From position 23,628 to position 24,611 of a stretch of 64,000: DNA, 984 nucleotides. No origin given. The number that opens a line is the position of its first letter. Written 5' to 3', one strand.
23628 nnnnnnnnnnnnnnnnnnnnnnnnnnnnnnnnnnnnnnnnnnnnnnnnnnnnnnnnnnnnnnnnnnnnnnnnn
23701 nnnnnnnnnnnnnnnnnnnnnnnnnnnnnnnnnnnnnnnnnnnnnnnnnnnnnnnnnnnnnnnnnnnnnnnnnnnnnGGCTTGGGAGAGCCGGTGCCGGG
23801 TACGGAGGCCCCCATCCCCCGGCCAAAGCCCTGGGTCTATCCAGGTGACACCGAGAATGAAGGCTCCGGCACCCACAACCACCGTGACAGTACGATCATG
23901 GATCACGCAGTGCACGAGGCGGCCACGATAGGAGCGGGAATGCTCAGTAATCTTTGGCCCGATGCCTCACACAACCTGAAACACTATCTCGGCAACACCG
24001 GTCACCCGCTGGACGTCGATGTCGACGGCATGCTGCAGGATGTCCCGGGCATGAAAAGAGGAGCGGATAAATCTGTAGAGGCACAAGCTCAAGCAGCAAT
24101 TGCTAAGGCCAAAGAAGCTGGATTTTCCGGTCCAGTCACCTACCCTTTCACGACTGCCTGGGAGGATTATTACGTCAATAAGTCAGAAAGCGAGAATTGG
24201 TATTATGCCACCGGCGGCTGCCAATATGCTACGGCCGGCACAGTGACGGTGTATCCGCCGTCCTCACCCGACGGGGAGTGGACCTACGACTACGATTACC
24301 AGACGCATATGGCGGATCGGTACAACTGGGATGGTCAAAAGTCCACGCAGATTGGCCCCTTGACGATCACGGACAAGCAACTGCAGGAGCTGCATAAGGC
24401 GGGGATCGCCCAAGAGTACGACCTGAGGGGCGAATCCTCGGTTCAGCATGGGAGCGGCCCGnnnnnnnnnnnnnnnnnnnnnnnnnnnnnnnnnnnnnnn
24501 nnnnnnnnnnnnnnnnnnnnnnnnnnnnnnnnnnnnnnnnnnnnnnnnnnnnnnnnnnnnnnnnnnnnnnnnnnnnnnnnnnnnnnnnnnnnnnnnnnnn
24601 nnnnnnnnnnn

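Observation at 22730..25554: Low-GC four-gene islet with the architecture of a type-VII-secretion polymorphic toxin / immunity module (small helical partner + WXG100-toxin fusion + two tandem lipoprotein immunity candidates)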

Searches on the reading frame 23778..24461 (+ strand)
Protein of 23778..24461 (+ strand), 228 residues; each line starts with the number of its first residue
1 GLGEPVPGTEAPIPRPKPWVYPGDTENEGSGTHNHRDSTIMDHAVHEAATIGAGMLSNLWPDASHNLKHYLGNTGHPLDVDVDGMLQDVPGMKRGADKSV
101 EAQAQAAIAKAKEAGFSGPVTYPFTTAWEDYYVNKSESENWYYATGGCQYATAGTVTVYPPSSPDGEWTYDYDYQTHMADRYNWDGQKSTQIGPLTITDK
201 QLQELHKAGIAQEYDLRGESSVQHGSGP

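Call 13: search_protein_families(library=pfam, alignment_id=A1, max_evalue=0.1)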
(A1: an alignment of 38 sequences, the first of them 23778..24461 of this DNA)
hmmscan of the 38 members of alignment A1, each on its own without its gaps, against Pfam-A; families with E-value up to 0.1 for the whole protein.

A. member 1, window:23778-24461:+ (228 aa): 0 families

B. families by the number of members that match (of 38 scanned): 14 families
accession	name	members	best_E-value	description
PF25547.1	WXG100_2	3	0.012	WXG100 like domain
PF06013.18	WXG100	2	0.0011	Proteins of 100 residues with WXG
PF18572.7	T6PP_N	1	0.00093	Trehalose-6-phosphate phosphatase N-terminal helical bundle domain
PF08895.16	DUF1840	1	0.0089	Domain of unknown function (DUF1840)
PF00038.26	Filament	1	0.018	Intermediate filament protein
PF04740.18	LXG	1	0.026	LXG domain of WXG superfamily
PF07361.16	Cytochrom_B562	1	0.039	Cytochrome b562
PF13522.11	GATase_6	1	0.052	Glutamine amidotransferase domain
PF24760.1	TPR_IF140_C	1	0.055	IF140 C-terminal TPR domain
PF24430.1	DUF7553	1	0.072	Family of unknown function (DUF7553)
PF16672.11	LAMTOR5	1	0.078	Ragulator complex protein LAMTOR5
PF17892.7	Cadherin_5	1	0.083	Cadherin-like domain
PF05616.18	Neisseria_TspB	1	0.093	Neisseria meningitidis TspB protein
PF00015.26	MCPsignal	1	0.1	Methyl-accepting chemotaxis protein (MCP) signalling domain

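Call 19: predict_structure(alignment_id=A1)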
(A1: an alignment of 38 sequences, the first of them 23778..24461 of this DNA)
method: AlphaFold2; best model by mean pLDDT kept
length: 228 residues; sequences in the alignment: 38
mean_pLDDT: 92.6   pTM: 0.86
mean pLDDT of the five models: 92.6, 91.8, 91.1, 90.1, 88.4
residues with pLDDT >= 90: 183; 70-90: 41; 50-70: 4; < 50: 0
segments of 3 or more residues with pLDDT < 50: none
pLDDT, mean of each block of 10 residues (from residue 1): 97 95 75 94 94 91 94 93 97 97 98 96 97 93 90 98 92 97 79 81 94 95 96
secondary structure, 60 per line:
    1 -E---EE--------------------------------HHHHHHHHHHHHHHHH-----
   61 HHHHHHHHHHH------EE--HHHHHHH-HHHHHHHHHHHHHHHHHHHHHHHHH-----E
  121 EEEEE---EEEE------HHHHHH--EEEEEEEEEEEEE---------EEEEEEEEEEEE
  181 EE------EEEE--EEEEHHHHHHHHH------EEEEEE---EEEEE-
elements in order: H40-55 H61-71 H82-88 H90-114 E120-125 E129-132 H139-144 E147-159 E169-182 E189-192 E195-198 H199-207 E214-219 E223-227

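Call 30: fold_search(model_id=the predicted structure, library=pdb)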
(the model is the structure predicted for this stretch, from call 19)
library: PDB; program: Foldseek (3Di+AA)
matches with E <= 10: 195; with E <= 0.001: 0
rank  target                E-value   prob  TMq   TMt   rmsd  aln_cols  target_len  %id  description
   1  9jdi_A                3.4e-02  0.80  0.40  0.29   7.8       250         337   10  Crystal structure of the type VI secretion system effector-immunity complex BtpeA CTD-BtpiA from Bacteroides fragilis. (released 2025-09-03)
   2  8t6n_E                2.5e-01  0.09  0.13  0.17  11.9       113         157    5  Crystal structure of T33-27.1: Deep-learning sequence design of co-assembling tetrahedron protein nanoparticles (released 2024-04-24)
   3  3lk3_B                3.2e-01  0.07  0.16  0.15  13.0       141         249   13  Crystal structure of CapZ bound to the CPI and CSI uncapping motifs from CARMIL (released 2010-04-07)
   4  3aa6_B                4.1e-01  0.04  0.13  0.12  13.5       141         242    9  Crystal structure of Actin capping protein in complex with the Cp-binding motif derived from CD2AP (released 2010-08-04)
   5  3aa0_B                6.3e-01  0.06  0.16  0.16  13.1       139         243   13  Crystal structure of Actin Capping Protein in complex with the Cp-binding motif derived from CARMIL (released 2010-08-04)
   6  5afu_L                6.7e-01  0.07  0.18  0.16  12.9       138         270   12  Cryo-EM structure of dynein tail-dynactin-BICD2N complex (released 2015-03-11)
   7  7dsa_B                6.7e-01  0.06  0.16  0.16  12.2       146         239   10  Crystal structure of actin capping protein in complex with V-1 (space group P62) (released 2021-03-03)
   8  3gzr_A                6.7e-01  0.05  0.11  0.16  12.5       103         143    9  CRYSTAL STRUCTURE OF AN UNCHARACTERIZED PROTEIN WITH A CYSTATIN-LIKE FOLD (CC_2572) FROM CAULOBACTER VIBRIOIDES AT 1.4 (released 2009-04-21)
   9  9ec0_D                7.1e-01  0.06  0.15  0.14  12.5       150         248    9  Structure of the CARMIL dimer bound to Capping Protein (released 2026-01-21)
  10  4akr_D                8.5e-01  0.12  0.20  0.19  11.0       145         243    8  Crystal Structure of the cytoplasmic actin capping protein Cap32_34 from Dictyostelium discoideum (released 2012-07-04)
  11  3gzr_B                9.6e-01  0.04  0.11  0.16  12.6       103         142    8  CRYSTAL STRUCTURE OF AN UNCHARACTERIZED PROTEIN WITH A CYSTATIN-LIKE FOLD (CC_2572) FROM CAULOBACTER VIBRIOIDES AT 1.4 (released 2009-04-21)
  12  2bhm_B                1.1e+00  0.02  0.12  0.17  16.9       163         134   12  Crystal structure of VirB8 from Brucella suis (released 2005-03-16)
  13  6f1t_L                1.2e+00  0.04  0.16  0.14  13.2       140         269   11  Cryo-EM structure of two dynein tail domains bound to dynactin and BICDR1 (released 2018-01-17)
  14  2vw9_A                1.2e+00  0.01  0.12  0.16  14.8       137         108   10  Single stranded DNA binding protein complex from Helicobacter pylori (released 2009-06-02)
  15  3aaa_B                1.3e+00  0.03  0.15  0.14  12.0       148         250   11  Crystal Structure of Actin capping protein in complex with V-1 (released 2010-08-04)
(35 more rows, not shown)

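Call 36: search_solved_structures(query=A2, max_evalue=10, show_alignments=3)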
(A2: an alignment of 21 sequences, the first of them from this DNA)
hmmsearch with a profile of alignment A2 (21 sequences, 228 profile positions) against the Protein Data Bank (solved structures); distinct sequences matched with E-value up to 10: 14.
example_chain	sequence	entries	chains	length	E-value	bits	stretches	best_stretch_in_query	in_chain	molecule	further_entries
6tkv_B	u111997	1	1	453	0.23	14.4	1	119-150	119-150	Alpha-(1,6)-fucosyltransferase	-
6x5s_A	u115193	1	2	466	0.25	14.3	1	119-150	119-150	Alpha-(1,6)-fucosyltransferase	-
6tkv_A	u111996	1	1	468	0.25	14.3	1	119-150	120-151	Alpha-(1,6)-fucosyltransferase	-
6vld_A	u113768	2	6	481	0.26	14.2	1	119-150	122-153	Alpha-(1,6)-fucosyltransferase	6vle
9l62_A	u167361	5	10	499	0.28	14.1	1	119-150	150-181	Alpha-(1,6)-fucosyltransferase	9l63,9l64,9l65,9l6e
2de0_X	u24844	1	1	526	0.32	13.9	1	119-150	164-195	Alpha-(1,6)-fucosyltransferase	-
6vlf_A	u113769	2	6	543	0.33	13.9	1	119-150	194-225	Alpha-(1,6)-fucosyltransferase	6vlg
6x5h_A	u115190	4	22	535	0.34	13.8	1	119-150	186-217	Alpha-(1,6)-fucosyltransferase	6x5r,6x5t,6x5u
4jrx_D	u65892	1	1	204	1.3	12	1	171-202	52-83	CA5 TCR alpha chain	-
3kxf_D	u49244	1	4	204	1.3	12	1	171-202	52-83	SB27 T cell receptor alpha chain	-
2ak4_D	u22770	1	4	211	1.3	11.9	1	171-202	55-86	SB27 T cell receptor alpha chain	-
7t2d_D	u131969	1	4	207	1.3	11.9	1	171-202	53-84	T cell receptor, B1, alpha chain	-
4czy_A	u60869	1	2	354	1.5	11.7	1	77-153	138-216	PAB-DEPENDENT POLY(A)-SPECIFIC RIBONUCLEASE SUBUNIT PAN2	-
7dko_A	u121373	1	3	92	2.2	11.2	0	87-121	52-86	de novo designed protein AM2M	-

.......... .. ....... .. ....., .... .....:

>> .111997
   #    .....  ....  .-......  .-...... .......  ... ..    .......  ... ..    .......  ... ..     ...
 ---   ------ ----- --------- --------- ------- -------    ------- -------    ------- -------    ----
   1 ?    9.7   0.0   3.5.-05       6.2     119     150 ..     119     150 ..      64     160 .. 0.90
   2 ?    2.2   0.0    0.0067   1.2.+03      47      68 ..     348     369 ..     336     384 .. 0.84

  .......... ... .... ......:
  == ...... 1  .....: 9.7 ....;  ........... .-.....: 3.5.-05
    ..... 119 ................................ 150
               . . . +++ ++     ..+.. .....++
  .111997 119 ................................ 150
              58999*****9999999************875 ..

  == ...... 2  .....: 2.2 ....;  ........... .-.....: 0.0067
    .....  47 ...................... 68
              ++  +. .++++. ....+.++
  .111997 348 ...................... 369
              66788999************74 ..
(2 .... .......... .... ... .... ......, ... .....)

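Call 38: find_related_loci(query=A2, collection=genome_contigs, flank=10000)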
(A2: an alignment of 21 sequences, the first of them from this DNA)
Query A2 (228 aa) in genome_contigs; peptide patterns used: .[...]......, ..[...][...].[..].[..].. (x = any residue, [..] = any of these).
57 stretches matched a pattern; 50 encode a relative of the query (tblastn E <= 1e-3); 50 distinct loci.
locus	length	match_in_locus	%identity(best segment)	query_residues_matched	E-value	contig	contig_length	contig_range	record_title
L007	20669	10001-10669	60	2-224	4e-90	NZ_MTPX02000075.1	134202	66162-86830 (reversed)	Actinomyces ruminis strain CtC72 NODE_4_length_134202_cov_18.3105_ID_7, whole genome shotgun sequence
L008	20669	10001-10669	58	1-223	9e-90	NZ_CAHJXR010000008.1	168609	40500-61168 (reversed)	Schaalia sp. Marseille-Q2122 strain Pus Sample, whole genome shotgun sequence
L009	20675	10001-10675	61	1-225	1e-88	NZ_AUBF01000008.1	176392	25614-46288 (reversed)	Schaalia suimastitidis DSM 15538 G438DRAFT_scaffold00004.4_C, whole genome shotgun sequence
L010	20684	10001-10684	59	1-228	6e-89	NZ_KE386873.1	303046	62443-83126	Actinomyces gerencseriae DSM 6844 G448DRAFT_scaffold00005.5, whole genome shotgun sequence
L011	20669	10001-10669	60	2-224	4e-88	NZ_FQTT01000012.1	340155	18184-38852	Actinomyces glycerinitolerans isolate G10_assembly1, whole genome shotgun sequence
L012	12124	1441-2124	58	1-228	2e-87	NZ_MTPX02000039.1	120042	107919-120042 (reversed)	Actinomyces ruminis strain CtC72 NODE_8_length_120042_cov_25.671_ID_15, whole genome shotgun sequence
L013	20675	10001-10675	60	1-225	6e-87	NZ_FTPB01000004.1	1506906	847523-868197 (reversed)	Actinomyces mediterranea strain Marseille-P3257T, whole genome shotgun sequence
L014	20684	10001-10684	56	1-228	4e-87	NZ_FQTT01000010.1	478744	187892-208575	Actinomyces glycerinitolerans isolate G10_assembly1, whole genome shotgun sequence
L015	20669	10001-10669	58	2-224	2e-85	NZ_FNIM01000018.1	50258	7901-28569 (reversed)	Actinomyces ruminicola strain DSM 27982, whole genome shotgun sequence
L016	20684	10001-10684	57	1-228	1e-85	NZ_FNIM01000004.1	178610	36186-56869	Actinomyces ruminicola strain DSM 27982, whole genome shotgun sequence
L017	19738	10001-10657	57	1-225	3e-85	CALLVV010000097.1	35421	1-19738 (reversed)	MAG TPA_asm: uncultured Propionibacteriaceae bacterium isolate ERR589476_bin.23_CONCOCT_v1.1_MAG genome assembly, contig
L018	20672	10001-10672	55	1-224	4e-82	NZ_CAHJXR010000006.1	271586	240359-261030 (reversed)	Schaalia sp. Marseille-Q2122 strain Pus Sample, whole genome shotgun sequence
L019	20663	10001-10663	56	1-225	5e-82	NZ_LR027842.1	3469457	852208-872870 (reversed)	[Pseudopropionibacterium] massiliense strain Marseille-P6184, whole genome shotgun sequence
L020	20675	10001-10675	58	1-227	2e-81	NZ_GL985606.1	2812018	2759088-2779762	Actinomyces sp. oral taxon 448 str. F0400 SCAFFOLD1, whole genome shotgun sequence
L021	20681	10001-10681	58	2-228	2e-84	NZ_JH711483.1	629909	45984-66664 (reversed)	Actinomyces massiliensis 4401292 scaffold00003, whole genome shotgun sequence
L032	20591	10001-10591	40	27-224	1e-35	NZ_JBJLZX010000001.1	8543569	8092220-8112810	Streptomyces sp. MMS24-I31 contig1, whole genome shotgun sequence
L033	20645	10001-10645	38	5-221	4e-34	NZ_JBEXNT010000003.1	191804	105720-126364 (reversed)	Kitasatospora sp. NPDC002965 NPDC002965_86_F10.ctg-0003, whole genome shotgun sequence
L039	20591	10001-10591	38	27-224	7e-30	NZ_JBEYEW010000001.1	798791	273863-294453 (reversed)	Streptomyces sp. NPDC007205 NPDC007205_15_D7.ctg-0001, whole genome shotgun sequence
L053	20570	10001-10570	28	60-223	5e-12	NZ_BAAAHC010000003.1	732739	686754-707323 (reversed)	Saccharopolyspora thermophila strain JCM 10664 sequence03, whole genome shotgun sequence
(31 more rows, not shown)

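Call 43: search_protein_representatives(alignment_id=A2)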
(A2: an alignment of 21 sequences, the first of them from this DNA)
Query: 21 sequences, 228 profile positions. Proteins with E-value up to 0.001 (for the whole library): 1139; up to 1e-10: 621; up to 1e-30: 214. The best 150 are listed.
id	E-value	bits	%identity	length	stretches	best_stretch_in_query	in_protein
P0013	4.2e-107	373.5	-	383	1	1-225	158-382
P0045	1.3e-106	371.8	-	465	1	1-226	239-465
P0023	2.2e-105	367.8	-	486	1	1-225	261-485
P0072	7.7e-104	362.8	-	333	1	1-224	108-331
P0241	9.8e-104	362.4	-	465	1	1-227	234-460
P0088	6.8e-103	359.7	-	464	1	2-226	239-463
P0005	1.9e-101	354.9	-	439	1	1-225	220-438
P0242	1.2e-99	349.1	-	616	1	1-225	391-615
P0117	6.4e-97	340.1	-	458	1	1-227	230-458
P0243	4.3e-83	294.9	-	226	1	50-225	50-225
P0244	2.2e-78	279.5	-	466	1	1-182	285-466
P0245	2.2e-75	269.7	-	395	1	2-227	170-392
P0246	6.6e-74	264.8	-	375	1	1-227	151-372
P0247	7.9e-74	264.6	-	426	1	2-227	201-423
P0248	1.2e-73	264.0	-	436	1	1-226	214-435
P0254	3.0e-69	249.6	-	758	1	3-227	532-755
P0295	3.3e-48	180.8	-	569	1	27-227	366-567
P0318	4.7e-43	163.9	-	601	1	26-224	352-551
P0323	1.1e-42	162.7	-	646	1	11-221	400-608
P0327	3.2e-42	161.2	-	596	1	22-226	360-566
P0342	4.5e-40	154.2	-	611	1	26-222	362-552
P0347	1.3e-39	152.6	-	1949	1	58-221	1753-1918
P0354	7.4e-39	150.2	-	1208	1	28-221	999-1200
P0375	2.9e-37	145.0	-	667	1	58-223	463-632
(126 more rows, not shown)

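Call 44: search_protein_families(library=pfam, proteins=[P0347, P0354, P0254, P0375, P0323, P0242, P0342, P0318, P0327, P0295], max_evalue=0.01)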
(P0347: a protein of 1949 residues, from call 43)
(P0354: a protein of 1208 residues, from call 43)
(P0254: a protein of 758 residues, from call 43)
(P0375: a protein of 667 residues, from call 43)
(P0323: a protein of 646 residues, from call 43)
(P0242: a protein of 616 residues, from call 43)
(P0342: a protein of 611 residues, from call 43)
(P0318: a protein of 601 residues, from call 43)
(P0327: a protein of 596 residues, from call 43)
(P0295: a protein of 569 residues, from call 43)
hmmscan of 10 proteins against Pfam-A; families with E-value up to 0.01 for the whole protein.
P0347 (1949 aa): 4 families
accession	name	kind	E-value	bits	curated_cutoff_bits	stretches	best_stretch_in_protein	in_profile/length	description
PF00082.27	Peptidase_S8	-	5.1e-34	118.3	21.8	1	951-1225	3-288/288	Subtilase family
PF13448.11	DUF4114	-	5.1e-23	82.3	27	1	432-515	1-84/85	Domain of unknown function (DUF4114)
PF05257.22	CHAP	-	3.8e-17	63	26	1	1421-1503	4-80/81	CHAP domain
PF08239.17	SH3_3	-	8.1e-14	52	27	1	1566-1624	2-53/54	Bacterial SH3 domain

P0354 (1208 aa): 3 families
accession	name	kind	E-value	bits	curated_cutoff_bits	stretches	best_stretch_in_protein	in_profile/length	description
PF00082.27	Peptidase_S8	-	1.4e-28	100.5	21.8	1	336-601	3-288/288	Subtilase family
PF05257.22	CHAP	-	4.4e-18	66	26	1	764-857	5-81/81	CHAP domain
PF08239.17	SH3_3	-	0.0093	16.6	27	0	659-675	2-18/54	Bacterial SH3 domain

P0254 (758 aa): 3 families
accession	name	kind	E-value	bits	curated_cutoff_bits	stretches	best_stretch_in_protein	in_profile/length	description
PF07730.19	HisKA_3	-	8.7e-13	49.1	24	1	184-250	1-67/68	Histidine kinase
PF02518.31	HATPase_c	-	5.1e-10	40.2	26.4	1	292-384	6-110/111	Histidine kinase-, DNA gyrase B-, and HSP90-like ATPase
PF13581.12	HATPase_c_2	-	9.3e-07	29.3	27.4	1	275-344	15-89/127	Histidine kinase-like ATPase domain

P0375 (667 aa): 1 family
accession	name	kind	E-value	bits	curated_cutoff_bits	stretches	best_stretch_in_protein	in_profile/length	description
PF01476.26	LysM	-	0.0027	18.1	20.9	1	273-287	1-15/43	LysM domain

P0323 (646 aa): 1 family
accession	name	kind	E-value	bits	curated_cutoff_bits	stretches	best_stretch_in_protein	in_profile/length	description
PF13488.11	Gly-zipper_Omp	-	3.2e-05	24.2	25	1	286-324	1-40/46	Glycine zipper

P0242 (616 aa): 0 families

P0342 (611 aa): 1 family
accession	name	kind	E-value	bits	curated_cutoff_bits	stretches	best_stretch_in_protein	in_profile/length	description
PF13699.11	eCIS_core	-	1e-31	109.3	22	1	241-318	1-78/79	eCIS core domain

P0318 (601 aa): 1 family
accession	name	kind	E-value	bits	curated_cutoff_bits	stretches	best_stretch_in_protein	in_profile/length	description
PF13699.11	eCIS_core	-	3.7e-26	91.6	22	1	265-337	1-77/79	eCIS core domain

P0327 (596 aa): 0 families

P0295 (569 aa): 0 families

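Call 82: search_protein_families(library=pfam, alignment_id=A4, max_evalue=0.05)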
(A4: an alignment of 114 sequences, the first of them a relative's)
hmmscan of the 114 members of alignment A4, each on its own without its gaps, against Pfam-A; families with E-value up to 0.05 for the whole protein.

A. member 1, P0245 (395 aa): 0 families

B. families by the number of members that match (of 114 scanned): 29 families (the first 25 are shown)
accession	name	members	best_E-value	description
PF06013.18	WXG100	21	4.9e-11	Proteins of 100 residues with WXG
PF00823.25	PPE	8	3.4e-07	PPE family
PF13699.11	eCIS_core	5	1.6e-31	eCIS core domain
PF25547.1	WXG100_2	5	4.1e-17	WXG100 like domain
PF18884.5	TSP3_bac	5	2e-15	Bacterial TSP3 repeat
PF10824.14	T7SS_ESX_EspC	5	7e-06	Excreted virulence factor EspC, type VII ESX diderm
PF21725.3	T7SS_signal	3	0.0046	Putative T7SS secretion signal domain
PF22905.2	Hydro_N_hd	2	1.9e-37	Hydrolase N-terminal helical domain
PF05130.17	FlgN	2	0.029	FlgN protein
PF18879.6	EspA_EspE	1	2.2e-21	EspA/EspE family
PF10774.15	DUF4226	1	2.8e-07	Domain of unknown function (DUF4226)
PF01476.26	LysM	1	0.00044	LysM domain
PF19908.4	DUF6381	1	0.0023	Family of unknown function (DUF6381)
PF20211.3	DUF6571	1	0.005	Family of unknown function (DUF6571)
PF12048.14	DUF3530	1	0.0084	Protein of unknown function (DUF3530)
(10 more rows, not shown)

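Call 110: search_protein_families(library=pfam, proteins=[L008:8880-9272:+, L009:8898-9221:+, L018:8922-9269:+, L033:8876-9295:+, L032:9273-9611:+, L039:8772-9245:+, L053:8886-9200:+, L007:8923-9276:+], max_evalue=0.1)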
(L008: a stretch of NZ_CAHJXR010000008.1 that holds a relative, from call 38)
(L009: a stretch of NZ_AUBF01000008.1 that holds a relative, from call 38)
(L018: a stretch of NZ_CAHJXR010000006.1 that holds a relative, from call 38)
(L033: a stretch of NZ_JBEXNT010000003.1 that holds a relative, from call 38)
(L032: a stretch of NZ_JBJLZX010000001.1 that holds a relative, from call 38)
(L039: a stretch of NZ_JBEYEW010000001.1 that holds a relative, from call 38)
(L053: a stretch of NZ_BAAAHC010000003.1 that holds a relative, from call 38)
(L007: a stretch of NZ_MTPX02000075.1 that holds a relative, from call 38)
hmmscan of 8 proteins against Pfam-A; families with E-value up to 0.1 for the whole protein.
L008:8880-9272:+ (130 aa): 8 families
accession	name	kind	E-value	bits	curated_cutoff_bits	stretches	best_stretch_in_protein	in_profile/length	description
PF08354.15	Fas1-AflB-like_hel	-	0.013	14.9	25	1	20-128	178-290/353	Fatty acid synthase subunit beta/Fas1-like, helical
PF09418.16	DUF2009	-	0.018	14.6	25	1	3-111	9-117/455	Non-canonical E2 ubiquitin-conjugating enzyme, DUF2009 family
PF02181.28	FH2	-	0.025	14.1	34.8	1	30-123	271-364/372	Formin Homology 2 Domain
PF10241.14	KxDL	-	0.051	14.3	27.2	0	7-32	53-78/86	Uncharacterized conserved protein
PF19840.4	DUF6317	-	0.065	14.4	27.4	0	80-120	6-46/100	Family of unknown function (DUF6317)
PF22662.2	Csa3_N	-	0.076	13.5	27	0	10-48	59-97/120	Csa3 CRISPR-associated Rossmann-like domain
PF00766.25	ETF_alpha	-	0.089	13.2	27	0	37-66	20-49/81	Electron transfer flavoprotein FAD-binding domain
PF11236.13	DUF3037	-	0.09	13.4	22.6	0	9-75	48-117/118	Protein of unknown function (DUF3037)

L009:8898-9221:+ (107 aa): 0 families

L018:8922-9269:+ (115 aa): 1 family
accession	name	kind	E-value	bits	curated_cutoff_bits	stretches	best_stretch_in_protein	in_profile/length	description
PF19275.4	HflX_C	-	0.082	13.4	26.4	0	82-114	4-36/102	HflX C-terminal domain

L033:8876-9295:+ (139 aa): 2 families
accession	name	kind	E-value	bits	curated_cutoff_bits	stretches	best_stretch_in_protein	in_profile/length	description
PF10824.14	T7SS_ESX_EspC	-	9.8e-05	23.2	23.5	1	43-136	5-98/100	Excreted virulence factor EspC, type VII ESX diderm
PF06013.18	WXG100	-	0.038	14.7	27.3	1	44-129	3-85/86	Proteins of 100 residues with WXG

L032:9273-9611:+ (112 aa): 0 families

L039:8772-9245:+ (157 aa): 0 families

L053:8886-9200:+ (104 aa): 3 families
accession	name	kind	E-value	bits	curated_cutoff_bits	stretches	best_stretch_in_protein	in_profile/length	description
PF06013.18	WXG100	-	1.7e-06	28.6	27.3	1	53-86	52-85/86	Proteins of 100 residues with WXG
PF10824.14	T7SS_ESX_EspC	-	1.2e-05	26.1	23.5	1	2-93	3-98/100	Excreted virulence factor EspC, type VII ESX diderm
PF00934.25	PE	-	0.0017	19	22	1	5-87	2-89/91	PE family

L007:8923-9276:+ (117 aa): 0 families
